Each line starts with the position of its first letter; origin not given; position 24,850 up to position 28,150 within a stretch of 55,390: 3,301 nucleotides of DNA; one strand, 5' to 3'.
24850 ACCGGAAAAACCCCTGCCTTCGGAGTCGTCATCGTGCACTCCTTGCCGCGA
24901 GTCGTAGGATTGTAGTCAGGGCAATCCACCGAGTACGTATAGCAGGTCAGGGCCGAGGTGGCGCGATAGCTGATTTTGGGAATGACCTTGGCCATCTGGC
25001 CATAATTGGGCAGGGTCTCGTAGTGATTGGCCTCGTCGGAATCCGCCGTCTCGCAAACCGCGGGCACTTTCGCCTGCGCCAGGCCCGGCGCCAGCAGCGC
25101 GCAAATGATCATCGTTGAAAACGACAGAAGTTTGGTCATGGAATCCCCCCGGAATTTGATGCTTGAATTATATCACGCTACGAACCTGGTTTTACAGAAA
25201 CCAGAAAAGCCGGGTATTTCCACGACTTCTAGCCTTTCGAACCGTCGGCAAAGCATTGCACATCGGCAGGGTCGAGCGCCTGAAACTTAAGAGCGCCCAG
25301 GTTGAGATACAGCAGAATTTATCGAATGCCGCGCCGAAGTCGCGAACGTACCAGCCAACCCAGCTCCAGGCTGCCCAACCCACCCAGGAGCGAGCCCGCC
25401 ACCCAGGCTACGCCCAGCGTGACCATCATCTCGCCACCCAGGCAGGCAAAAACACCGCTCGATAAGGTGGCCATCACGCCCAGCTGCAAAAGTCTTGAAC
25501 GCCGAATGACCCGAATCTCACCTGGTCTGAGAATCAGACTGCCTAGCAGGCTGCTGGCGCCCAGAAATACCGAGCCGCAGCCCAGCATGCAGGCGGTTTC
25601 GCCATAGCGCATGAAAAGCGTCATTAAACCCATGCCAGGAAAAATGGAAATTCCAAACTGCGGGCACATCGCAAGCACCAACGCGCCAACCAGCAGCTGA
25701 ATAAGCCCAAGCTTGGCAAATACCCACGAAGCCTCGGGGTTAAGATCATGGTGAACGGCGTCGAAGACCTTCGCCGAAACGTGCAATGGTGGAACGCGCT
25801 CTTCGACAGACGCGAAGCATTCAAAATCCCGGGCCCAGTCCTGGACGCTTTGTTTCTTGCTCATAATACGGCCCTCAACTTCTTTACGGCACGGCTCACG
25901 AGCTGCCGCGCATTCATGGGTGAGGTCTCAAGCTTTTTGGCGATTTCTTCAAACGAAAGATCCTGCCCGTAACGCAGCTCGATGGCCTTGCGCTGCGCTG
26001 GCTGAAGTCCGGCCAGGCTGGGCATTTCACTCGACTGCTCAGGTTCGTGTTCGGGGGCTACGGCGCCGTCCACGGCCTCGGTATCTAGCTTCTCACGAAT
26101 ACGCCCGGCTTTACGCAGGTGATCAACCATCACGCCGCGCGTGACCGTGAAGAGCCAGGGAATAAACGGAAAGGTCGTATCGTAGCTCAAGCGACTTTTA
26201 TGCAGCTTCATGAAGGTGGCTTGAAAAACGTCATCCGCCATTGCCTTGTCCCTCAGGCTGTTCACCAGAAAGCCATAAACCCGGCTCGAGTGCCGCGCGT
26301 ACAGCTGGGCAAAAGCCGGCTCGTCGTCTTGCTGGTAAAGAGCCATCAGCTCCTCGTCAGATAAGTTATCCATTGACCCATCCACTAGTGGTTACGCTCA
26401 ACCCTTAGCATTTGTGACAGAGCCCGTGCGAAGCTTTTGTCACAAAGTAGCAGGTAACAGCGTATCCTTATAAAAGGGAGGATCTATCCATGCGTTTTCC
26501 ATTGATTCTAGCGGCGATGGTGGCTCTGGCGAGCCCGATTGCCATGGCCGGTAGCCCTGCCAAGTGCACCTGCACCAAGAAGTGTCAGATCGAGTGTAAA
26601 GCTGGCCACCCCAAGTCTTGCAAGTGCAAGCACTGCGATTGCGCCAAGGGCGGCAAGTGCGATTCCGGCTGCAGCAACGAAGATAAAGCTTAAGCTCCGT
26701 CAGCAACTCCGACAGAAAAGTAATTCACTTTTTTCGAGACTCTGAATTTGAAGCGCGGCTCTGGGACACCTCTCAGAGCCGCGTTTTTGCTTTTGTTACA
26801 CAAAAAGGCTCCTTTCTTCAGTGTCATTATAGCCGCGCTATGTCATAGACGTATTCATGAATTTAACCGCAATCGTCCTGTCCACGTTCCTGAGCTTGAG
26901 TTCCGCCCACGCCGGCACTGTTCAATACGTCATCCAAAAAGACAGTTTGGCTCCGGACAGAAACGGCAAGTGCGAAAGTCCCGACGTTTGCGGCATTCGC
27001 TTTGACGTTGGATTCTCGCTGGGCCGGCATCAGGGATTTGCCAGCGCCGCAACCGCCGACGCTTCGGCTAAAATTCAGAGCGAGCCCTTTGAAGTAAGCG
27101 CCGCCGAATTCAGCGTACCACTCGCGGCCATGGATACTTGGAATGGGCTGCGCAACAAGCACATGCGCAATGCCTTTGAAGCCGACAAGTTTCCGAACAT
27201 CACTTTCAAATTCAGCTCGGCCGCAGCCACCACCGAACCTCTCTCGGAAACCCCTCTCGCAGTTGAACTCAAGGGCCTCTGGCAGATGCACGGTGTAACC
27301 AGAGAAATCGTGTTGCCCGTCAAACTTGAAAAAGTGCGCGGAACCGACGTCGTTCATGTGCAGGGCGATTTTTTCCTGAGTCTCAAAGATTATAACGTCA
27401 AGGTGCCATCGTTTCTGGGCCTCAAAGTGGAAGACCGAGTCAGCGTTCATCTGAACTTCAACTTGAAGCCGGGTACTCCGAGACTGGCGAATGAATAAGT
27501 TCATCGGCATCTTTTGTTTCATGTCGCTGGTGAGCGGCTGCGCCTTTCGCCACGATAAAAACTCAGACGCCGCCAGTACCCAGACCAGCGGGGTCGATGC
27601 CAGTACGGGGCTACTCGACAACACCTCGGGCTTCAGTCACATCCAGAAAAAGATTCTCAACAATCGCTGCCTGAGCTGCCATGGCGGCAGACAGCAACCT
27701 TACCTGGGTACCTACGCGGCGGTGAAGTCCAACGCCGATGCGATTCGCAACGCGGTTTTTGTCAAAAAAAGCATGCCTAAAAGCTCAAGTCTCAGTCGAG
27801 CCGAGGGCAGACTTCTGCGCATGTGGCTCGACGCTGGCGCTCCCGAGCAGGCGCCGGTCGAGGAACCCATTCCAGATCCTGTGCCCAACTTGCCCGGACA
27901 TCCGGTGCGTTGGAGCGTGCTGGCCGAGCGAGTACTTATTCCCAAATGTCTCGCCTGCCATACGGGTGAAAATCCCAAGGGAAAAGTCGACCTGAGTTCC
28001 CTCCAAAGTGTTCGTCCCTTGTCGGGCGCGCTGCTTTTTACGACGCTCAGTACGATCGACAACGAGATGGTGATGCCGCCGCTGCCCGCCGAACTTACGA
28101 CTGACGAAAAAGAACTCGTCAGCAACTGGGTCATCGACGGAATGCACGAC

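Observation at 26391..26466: Perfect 9-bp inverted repeat that resolves into two identical divergent ECF-like promoters (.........-N14-CGTAWC)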

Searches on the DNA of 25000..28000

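Call 53: search_rna_families(source=window, start=25000, end=28000, threshold=evalue, max_evalue=1)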
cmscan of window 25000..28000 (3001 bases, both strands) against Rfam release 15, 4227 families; matches with E-value up to 1: 3.
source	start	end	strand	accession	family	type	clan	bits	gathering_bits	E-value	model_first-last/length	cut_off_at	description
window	26680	26796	+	RF00558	L20_leader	Cis-reg; leader;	-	25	58.7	0.058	1-127/127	no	Ribosomal protein L20 leader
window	27960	28000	+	RF02003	group-II-D1D4-4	Intron;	CL00102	17.1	49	0.83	1-41/138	3'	Group II catalytic intron D1-D4-4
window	25404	25504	-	RF00223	IRES_Bip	Cis-reg; IRES;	-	15.3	40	0.098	1-263/263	no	bip internal ribosome entry site (IRES)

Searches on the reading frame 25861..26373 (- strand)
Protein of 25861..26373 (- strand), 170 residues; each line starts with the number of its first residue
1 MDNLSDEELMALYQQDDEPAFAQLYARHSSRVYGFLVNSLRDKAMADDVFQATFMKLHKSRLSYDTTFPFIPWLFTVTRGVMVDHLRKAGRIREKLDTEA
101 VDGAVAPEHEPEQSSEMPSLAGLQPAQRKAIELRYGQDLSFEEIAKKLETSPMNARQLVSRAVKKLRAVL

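Call 4: search_protein_families(library=pfam, proteins=[window:25861-26373:-], max_evalue=0.01)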
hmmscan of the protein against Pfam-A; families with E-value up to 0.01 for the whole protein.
window:25861-26373:- (170 aa): 6 families
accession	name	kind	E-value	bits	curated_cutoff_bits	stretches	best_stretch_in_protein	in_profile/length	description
PF04542.20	Sigma70_r2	-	4.2e-15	55.7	24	1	24-91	1-70/71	Sigma-70 region 2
PF04545.22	Sigma70_r4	-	1.9e-13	50.2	24.1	1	120-168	2-50/50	Sigma-70, region 4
PF08281.18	Sigma70_r4_2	-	2.3e-12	46.8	25.7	1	120-166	8-54/54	Sigma-70, region 4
PF07638.17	Sigma70_ECF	-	3.1e-05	24.4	21.1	1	69-154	74-167/185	ECF sigma factor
PF04297.20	UPF0122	-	0.00048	20.8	22.7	1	126-166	21-61/101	Putative helix-turn-helix protein, YlxM / p13 like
PF13936.12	HTH_38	-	0.0022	18.2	27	1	123-152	5-34/44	Helix-turn-helix domain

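Call 6: search_protein_families(library=ncbifam, proteins=[window:25861-26373:-], max_evalue=0.01)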
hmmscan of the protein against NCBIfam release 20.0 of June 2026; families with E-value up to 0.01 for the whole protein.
window:25861-26373:- (170 aa): 89 families (the best 25 are shown)
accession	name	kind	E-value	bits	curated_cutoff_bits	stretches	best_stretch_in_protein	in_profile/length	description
NF009166.1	PRK12513.1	equivalog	3.6e-31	108.4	206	1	3-170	6-186/193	RNA polymerase sigma factor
TIGR02937.1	sigma70-ECF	superfamily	1e-25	90.2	42.9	1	20-168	2-163/165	sigma-70 family RNA polymerase sigma factor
TIGR02952.1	Sig70_famx2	equivalog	1.1e-24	87.2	206.45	1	12-169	4-169/170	ECF subfamily RNA polymerase sigma factor, BldN family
NF004113.0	PRK05602.1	equivalog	1.7e-23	83.3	208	1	1-170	27-201/211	RNA polymerase sigma factor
NF009172.0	PRK12519.1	subfamily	1.5e-20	73.6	222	1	1-170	11-189/194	RNA polymerase sigma factor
TIGR02989.1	Sig-70_gvs1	subfamily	2.5e-20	73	124.55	1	20-167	2-155/158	RNA polymerase sigma-70 factor, Rhodopirellula/Verrucomicrobium family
TIGR02985.1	Sig70_bacteroi1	subfamily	2.6e-18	66.8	126.4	1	20-169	2-161/162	RNA polymerase sigma-70 factor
NF007228.0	PRK09646.1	subfamily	2.7e-18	66.3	226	1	6-167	17-187/194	ECF RNA polymerase sigma factor SigK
TIGR02950.1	SigM_subfam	subfamily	3.9e-18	65.8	147.95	1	23-169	4-157/159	RNA polymerase sigma factor, SigM family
NF058625.1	sigma_PG0214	equivalog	7.7e-18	64.8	130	1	20-168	5-159/170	GFO_1088 family ECF-type sigma factor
TIGR02983.1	SigE-fam_strep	subfamily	2.7e-17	63.1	141.55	1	15-168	2-156/162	SigE family RNA polymerase sigma factor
NF009168.0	PRK12515.1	subfamily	7.8e-17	61.4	236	1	4-166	7-175/189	RNA polymerase sigma factor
NF007216.0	PRK09638.1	equivalog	1.4e-16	60.8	194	1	5-167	4-171/180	RNA polymerase sigma factor SigY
NF007227.0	PRK09645.1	subfamily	5.3e-16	59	202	1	13-169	7-169/177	sigma-70 family RNA polymerase sigma factor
TIGR02984.1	Sig-70_plancto1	subfamily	2.9e-15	56.3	183.75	1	118-170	136-188/189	RNA polymerase sigma-70 factor, Planctomycetaceae-specific subfamily 1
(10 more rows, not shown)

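Call 27: search_solved_structures(query=window:25861-26373:-, max_evalue=0.001)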
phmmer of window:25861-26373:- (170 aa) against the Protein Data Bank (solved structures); distinct sequences matched with E-value up to 0.001: 25.
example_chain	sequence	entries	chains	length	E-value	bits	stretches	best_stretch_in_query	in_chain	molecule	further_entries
4nqw_A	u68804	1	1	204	2.1e-10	44.2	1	13-167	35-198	ECF RNA polymerase sigma factor SigK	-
6een_D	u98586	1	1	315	1.2e-09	41.8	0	76-97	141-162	Designer Pentatricopeptide Protein dPPR10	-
9m9d_F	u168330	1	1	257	1.2e-09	41.7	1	18-167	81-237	ECF RNA polymerase sigma factor SigE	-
9m9e_F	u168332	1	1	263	1.3e-09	41.6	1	18-167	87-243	ECF RNA polymerase sigma factor SigE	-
9m98_F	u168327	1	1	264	1.3e-09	41.6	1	18-167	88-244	ECF RNA polymerase sigma factor SigE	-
6een_B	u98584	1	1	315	2e-09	41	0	77-97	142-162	Designer Pentatricopeptide Protein dPPR10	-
6dxo_A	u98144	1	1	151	9.1e-09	38.9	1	14-89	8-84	RNA polymerase ECF-subfamily sigma factor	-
6in7_B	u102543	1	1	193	1.1e-08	38.7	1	5-157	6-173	RNA polymerase sigma-H factor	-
8z6g_B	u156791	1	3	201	1.1e-08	38.6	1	5-157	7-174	RNA polymerase sigma factor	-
2q1z_A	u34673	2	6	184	2.1e-08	37.7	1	11-149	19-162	RpoE, ECF SigE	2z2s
6dv9_F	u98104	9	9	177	1.3e-07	35.2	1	22-168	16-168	ECF RNA polymerase sigma factor SigL | RNA polymerase sigma factor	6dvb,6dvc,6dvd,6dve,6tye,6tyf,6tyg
6een_C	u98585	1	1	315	5.9e-07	33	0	77-97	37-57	Designer Pentatricopeptide Protein dPPR10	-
6een_A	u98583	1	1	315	7.5e-07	32.7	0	77-97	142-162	Designer Pentatricopeptide Protein dPPR10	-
1or7_A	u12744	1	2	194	3.9e-06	30.4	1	2-161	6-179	RNA polymerase sigma-E factor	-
6jbq_F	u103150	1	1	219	6.2e-06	29.7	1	2-161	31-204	ECF RNA polymerase sigma-E factor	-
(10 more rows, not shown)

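Call 38: find_homologous_proteins(query=window:25864-26373:-, max_evalue=1e-10)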
Query window:25864-26373:- (170 aa): 400 proteins with E <= 1e-10 among 530 candidates; the best 120 are listed.
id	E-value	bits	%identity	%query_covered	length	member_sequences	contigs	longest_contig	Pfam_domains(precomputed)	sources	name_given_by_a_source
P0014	4.2e-105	366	100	100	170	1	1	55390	PF04545.23,PF04542.21,PF08281.19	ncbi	-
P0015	4.4e-68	246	70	96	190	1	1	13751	PF04545.23,PF04542.21,PF08281.19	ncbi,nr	ncbi:MAG: RNA polymerase sigma factor [Deltaproteobacteria bacterium]|nr:RNA polymerase sigma factor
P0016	9.6e-65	235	73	93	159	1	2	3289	PF04545.23,PF04542.21,PF08281.19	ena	-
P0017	7.8e-64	232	65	98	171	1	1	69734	PF04545.23,PF04542.21,PF08281.19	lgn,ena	-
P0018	2.1e-60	221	63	99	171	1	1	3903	PF04545.23,PF04542.21,PF08281.19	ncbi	ncbi:MAG: sigma-70 family RNA polymerase sigma factor [Bdellovibrionota bacterium]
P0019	4.2e-59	217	61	99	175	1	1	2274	PF07638.18,PF04545.23,PF04542.21,PF08281.19,PF04297.21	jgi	-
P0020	6.7e-59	216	61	99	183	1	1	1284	PF04545.23,PF04542.21,PF08281.19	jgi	jgi:RNA polymerase sigma factor (sigma-70 family)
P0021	8.0e-58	213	59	99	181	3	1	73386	PF04545.23,PF04542.21,PF08281.19,PF04297.21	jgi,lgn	-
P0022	6.0e-57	210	60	99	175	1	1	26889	PF07638.18,PF04545.23,PF04542.21,PF08281.19,PF04297.21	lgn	-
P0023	2.0e-56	208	59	99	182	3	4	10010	PF04545.23,PF04542.21,PF08281.19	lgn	-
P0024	3.0e-56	208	59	99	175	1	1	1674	PF07638.18,PF04545.23,PF04542.21,PF08281.19,PF04297.21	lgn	-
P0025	6.3e-56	207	61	97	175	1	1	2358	PF07638.18,PF04545.23,PF04542.21,PF08281.19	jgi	jgi:RNA polymerase sigma-70 factor, ECF subfamily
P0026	8.0e-56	206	60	99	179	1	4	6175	PF04545.23,PF04542.21,PF08281.19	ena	-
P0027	1.2e-55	206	59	99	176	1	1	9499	PF04545.23,PF04542.21,PF08281.19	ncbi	ncbi:MAG: sigma-70 family RNA polymerase sigma factor [Bdellovibrionia bacterium]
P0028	1.6e-55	205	59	100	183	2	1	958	PF04545.23,PF04542.21,PF08281.19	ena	-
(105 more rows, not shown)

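Call 55: search_solved_structures(query=A3, max_evalue=0.00001)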
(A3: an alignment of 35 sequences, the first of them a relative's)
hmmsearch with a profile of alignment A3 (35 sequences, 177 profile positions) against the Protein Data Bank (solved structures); distinct sequences matched with E-value up to 0.00001: 27.
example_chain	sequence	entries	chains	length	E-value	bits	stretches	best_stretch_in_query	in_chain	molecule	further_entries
6in7_B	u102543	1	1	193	6.8e-17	64.8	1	5-165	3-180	RNA polymerase sigma-H factor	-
8z6g_B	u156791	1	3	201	6.9e-17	64.8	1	5-165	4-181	RNA polymerase sigma factor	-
4nqw_A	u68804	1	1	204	1.3e-16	63.8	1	12-170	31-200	ECF RNA polymerase sigma factor SigK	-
2q1z_A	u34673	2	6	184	1.7e-15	60.2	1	7-149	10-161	RpoE, ECF SigE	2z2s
6dxo_A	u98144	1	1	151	5.5e-15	58.6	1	12-97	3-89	RNA polymerase ECF-subfamily sigma factor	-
1or7_A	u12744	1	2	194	7.8e-15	58.1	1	4-165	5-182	RNA polymerase sigma-E factor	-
6jbq_F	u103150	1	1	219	9.1e-15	57.9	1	2-165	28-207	ECF RNA polymerase sigma-E factor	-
5wuq_A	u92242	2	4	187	3.6e-14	55.9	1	15-170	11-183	ECF RNA polymerase sigma factor SigW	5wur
9m9d_F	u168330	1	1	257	5.6e-14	55.3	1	21-171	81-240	ECF RNA polymerase sigma factor SigE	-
9m9e_F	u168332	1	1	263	6e-14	55.2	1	21-171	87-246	ECF RNA polymerase sigma factor SigE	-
9m98_F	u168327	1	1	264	6e-14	55.2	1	21-171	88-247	ECF RNA polymerase sigma factor SigE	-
6dv9_F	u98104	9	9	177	3.3e-13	52.8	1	24-171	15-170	ECF RNA polymerase sigma factor SigL | RNA polymerase sigma factor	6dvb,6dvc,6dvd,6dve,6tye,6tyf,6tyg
6pmi_F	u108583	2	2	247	2.8e-11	46.5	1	110-171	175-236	RNA polymerase sigma factor FliA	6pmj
5uxx_A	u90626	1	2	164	4.9e-11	45.7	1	46-172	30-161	RNA polymerase sigma factor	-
9wsf_A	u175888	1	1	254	2.6e-10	43.3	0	114-170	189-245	RNA polymerase sigma factor FliA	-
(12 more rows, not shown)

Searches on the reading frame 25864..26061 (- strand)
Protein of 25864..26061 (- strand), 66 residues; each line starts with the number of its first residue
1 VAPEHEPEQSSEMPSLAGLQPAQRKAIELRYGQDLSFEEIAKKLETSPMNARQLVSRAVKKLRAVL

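Call 33: search_solved_structures(query=window:25864-26061:-, max_evalue=1, show_alignments=0)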
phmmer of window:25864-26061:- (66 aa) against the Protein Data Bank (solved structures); distinct sequences matched with E-value up to 1: 36.
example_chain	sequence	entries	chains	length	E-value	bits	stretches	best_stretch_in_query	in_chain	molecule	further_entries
5xe7_A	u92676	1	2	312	0.0019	21.9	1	11-63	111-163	ECF RNA polymerase sigma factor SigJ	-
1tlh_B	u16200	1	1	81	0.0028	21.4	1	14-63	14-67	RNA polymerase sigma factor rpoD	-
2p7v_B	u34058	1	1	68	0.0038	21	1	16-63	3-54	RNA polymerase sigma factor rpoD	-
9gdo_F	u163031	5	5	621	0.004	20.9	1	15-63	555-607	RNA polymerase sigma factor RpoD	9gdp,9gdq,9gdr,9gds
3t72_o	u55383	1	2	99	0.0044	20.8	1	14-63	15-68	RNA polymerase sigma factor rpoD, DNA-directed RNA polymerase subunit beta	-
9wsm_F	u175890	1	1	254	0.0076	20.1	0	13-65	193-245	RNA polymerase sigma factor FliA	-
9wsf_A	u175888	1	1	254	0.0076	20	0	13-65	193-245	RNA polymerase sigma factor FliA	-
1rp3_A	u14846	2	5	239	0.023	18.6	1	17-66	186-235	RNA polymerase sigma factor SIGMA-28 (FliA) | RNA polymerase sigma factor FliA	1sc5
7xya_F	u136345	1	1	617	0.025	18.5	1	11-63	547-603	RNA polymerase sigma factor RpoD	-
4ljz_F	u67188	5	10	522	0.04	17.8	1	14-63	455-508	RNA polymerase sigma factor RpoD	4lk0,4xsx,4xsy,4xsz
8k59_F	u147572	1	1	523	0.04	17.8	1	14-63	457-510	RNA polymerase sigma factor RpoD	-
5vt0_L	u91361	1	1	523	0.04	17.8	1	14-63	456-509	RNA polymerase sigma factor RpoD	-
6n4c_F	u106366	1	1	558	0.046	17.6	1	14-63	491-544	RNA polymerase sigma factor RpoD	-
7bef_F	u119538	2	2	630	0.052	17.5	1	14-63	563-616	RNA polymerase sigma factor RpoD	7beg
6n61_F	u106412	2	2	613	0.052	17.4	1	14-63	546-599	RNA polymerase sigma factor RpoD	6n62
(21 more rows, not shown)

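Call 52: search_solved_structures(query=window:25864-26061:-, max_evalue=0.01, show_alignments=1)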
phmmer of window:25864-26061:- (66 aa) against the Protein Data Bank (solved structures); distinct sequences matched with E-value up to 0.01: 7.
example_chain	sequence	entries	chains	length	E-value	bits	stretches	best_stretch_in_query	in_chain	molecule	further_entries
5xe7_A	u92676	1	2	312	0.0019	21.9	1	11-63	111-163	ECF RNA polymerase sigma factor SigJ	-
1tlh_B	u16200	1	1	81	0.0028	21.4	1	14-63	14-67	RNA polymerase sigma factor rpoD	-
2p7v_B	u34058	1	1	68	0.0038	21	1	16-63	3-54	RNA polymerase sigma factor rpoD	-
9gdo_F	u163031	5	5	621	0.004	20.9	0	15-63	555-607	RNA polymerase sigma factor RpoD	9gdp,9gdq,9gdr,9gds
3t72_o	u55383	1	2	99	0.0044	20.8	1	14-63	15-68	RNA polymerase sigma factor rpoD, DNA-directed RNA polymerase subunit beta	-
9wsm_F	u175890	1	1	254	0.0076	20.1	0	13-65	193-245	RNA polymerase sigma factor FliA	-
9wsf_A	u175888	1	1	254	0.0076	20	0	13-65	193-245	RNA polymerase sigma factor FliA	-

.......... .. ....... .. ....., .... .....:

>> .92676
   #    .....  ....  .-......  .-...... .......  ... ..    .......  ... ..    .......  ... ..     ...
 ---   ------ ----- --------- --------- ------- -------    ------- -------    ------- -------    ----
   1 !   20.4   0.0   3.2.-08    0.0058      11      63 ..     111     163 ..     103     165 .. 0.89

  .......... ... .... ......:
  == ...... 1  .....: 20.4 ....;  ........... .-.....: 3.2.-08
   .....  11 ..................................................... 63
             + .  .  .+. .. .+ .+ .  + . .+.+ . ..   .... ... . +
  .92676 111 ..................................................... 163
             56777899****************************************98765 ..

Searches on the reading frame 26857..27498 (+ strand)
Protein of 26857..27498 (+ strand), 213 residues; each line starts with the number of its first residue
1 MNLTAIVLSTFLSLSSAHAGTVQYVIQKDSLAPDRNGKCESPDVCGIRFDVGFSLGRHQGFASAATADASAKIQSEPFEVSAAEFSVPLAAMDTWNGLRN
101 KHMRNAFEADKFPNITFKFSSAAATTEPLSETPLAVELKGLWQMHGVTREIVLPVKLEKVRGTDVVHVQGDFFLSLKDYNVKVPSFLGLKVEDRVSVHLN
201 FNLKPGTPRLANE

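Call 4: search_protein_families(library=pfam, proteins=[window:26857-27498:+], max_evalue=0.01)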
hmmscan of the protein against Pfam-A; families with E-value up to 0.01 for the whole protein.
window:26857-27498:+ (213 aa): 1 family
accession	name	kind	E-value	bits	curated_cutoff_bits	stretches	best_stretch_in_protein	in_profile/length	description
PF04264.18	YceI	-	5.3e-20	72.8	23.7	1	66-202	26-149/150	YceI-like domain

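Call 6: search_protein_families(library=ncbifam, proteins=[window:26857-27498:+], max_evalue=0.01)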
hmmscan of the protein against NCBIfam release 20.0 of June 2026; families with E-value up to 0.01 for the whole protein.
window:26857-27498:+ (213 aa): 1 family
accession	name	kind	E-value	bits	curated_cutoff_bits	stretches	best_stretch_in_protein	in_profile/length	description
NF002994.0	PRK03757.1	equivalog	5.6e-05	23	232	1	79-182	67-170/191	YceI family protein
